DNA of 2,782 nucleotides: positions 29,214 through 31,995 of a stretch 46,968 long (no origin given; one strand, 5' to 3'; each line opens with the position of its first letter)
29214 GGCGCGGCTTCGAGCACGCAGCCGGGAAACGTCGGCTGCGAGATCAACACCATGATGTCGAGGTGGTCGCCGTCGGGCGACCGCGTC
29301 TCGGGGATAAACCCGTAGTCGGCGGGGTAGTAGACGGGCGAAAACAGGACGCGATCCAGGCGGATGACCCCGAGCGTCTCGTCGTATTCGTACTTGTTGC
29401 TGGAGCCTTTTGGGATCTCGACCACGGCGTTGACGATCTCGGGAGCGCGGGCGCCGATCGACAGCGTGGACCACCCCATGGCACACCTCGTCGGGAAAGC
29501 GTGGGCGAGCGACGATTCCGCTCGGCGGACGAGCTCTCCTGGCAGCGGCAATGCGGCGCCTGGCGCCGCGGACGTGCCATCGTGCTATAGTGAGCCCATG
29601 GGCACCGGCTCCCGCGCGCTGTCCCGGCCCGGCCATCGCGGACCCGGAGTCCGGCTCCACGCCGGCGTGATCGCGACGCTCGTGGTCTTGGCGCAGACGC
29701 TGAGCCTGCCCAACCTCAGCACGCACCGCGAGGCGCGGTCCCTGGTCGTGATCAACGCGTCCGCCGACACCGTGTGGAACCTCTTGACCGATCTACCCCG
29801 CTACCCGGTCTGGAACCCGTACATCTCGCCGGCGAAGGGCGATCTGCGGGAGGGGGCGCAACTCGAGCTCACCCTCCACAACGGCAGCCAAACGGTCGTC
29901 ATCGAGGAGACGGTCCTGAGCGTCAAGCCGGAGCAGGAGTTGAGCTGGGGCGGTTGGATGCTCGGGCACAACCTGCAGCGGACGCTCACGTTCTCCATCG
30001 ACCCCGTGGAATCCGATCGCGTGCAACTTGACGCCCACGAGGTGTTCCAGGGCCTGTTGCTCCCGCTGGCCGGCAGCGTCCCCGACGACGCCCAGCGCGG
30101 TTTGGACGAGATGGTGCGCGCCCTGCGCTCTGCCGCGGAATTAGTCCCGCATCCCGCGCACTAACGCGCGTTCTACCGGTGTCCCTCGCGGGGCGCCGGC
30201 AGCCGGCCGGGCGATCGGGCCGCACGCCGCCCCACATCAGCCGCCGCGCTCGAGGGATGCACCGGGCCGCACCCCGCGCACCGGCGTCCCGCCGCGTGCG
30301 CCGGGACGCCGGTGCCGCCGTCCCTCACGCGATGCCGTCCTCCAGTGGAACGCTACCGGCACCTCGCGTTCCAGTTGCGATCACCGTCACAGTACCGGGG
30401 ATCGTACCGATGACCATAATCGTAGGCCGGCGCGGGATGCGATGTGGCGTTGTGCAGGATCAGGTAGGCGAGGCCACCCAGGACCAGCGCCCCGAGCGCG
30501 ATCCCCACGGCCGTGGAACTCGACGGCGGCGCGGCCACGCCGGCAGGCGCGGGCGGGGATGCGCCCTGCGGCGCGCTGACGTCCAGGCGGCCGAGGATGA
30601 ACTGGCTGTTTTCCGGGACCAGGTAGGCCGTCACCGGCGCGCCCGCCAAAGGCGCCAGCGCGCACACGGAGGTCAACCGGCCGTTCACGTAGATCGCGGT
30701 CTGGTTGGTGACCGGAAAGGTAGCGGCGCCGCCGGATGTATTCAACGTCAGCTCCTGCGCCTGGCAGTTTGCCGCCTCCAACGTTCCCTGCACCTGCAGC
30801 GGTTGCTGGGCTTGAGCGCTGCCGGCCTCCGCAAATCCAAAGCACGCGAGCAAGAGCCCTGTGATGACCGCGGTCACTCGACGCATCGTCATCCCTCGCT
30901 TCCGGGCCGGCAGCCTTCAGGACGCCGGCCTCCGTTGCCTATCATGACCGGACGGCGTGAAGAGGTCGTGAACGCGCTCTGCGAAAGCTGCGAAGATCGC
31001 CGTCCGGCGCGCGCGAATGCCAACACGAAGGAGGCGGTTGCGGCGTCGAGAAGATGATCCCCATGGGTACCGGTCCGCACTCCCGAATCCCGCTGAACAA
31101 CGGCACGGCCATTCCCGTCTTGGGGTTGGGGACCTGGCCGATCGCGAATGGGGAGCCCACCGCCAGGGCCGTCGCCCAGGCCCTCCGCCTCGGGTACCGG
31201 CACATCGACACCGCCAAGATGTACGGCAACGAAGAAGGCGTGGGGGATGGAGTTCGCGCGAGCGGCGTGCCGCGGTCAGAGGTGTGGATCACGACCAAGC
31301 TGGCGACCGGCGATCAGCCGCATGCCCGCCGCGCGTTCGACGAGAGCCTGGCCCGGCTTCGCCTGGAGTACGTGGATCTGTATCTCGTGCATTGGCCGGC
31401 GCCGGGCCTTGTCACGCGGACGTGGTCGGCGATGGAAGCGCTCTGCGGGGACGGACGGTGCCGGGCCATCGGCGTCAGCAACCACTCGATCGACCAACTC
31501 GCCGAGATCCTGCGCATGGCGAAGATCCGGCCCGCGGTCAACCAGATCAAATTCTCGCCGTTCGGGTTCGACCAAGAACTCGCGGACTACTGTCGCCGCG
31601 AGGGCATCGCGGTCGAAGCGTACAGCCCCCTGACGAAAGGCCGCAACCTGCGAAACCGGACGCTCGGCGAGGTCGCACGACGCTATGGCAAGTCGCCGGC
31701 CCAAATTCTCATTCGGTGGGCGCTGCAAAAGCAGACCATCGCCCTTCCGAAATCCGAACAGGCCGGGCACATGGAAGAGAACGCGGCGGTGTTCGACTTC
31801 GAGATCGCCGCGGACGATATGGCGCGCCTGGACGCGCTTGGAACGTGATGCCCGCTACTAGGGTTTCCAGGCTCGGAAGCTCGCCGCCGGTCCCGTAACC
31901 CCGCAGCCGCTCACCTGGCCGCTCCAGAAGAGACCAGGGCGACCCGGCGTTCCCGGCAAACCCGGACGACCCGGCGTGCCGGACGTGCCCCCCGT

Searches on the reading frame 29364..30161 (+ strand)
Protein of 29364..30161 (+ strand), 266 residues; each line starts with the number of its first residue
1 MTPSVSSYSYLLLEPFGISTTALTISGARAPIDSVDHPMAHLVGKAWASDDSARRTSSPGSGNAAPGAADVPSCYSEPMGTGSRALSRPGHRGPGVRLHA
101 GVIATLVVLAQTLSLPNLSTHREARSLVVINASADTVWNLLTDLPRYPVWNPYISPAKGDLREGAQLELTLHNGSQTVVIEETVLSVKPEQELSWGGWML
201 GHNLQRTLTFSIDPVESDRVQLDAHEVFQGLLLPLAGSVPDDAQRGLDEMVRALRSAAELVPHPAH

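Call 20: search_protein_families(library=pfam, proteins=[window:29364-30161:+], max_evalue=0.00001)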
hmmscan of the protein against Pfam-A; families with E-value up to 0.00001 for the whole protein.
window:29364-30161:+ (266 aa): 3 families
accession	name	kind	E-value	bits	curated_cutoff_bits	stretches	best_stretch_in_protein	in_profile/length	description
PF10604.15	Polyketide_cyc2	-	1.5e-10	42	27.4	1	128-254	8-141/142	Polyketide cyclase / dehydrase and lipid transport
PF03364.25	Polyketide_cyc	-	5.9e-07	30.2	23.4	1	130-195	1-80/126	Polyketide cyclase / dehydrase and lipid transport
PF08327.17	AHSA1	-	4.7e-06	27.3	22.1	1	131-229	1-97/125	Activator of Hsp90 ATPase homolog 1-like protein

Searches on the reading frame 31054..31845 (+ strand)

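Call 20: search_protein_families(library=pfam, proteins=[window:31054-31845:+], max_evalue=0.00001)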
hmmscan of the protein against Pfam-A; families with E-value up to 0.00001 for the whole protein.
window:31054-31845:+ (264 aa): 1 family
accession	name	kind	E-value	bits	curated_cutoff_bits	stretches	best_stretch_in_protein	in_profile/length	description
PF00248.27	Aldo_ket_red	-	1.2e-55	189.1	24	1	23-262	2-289/291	Aldo/keto reductase family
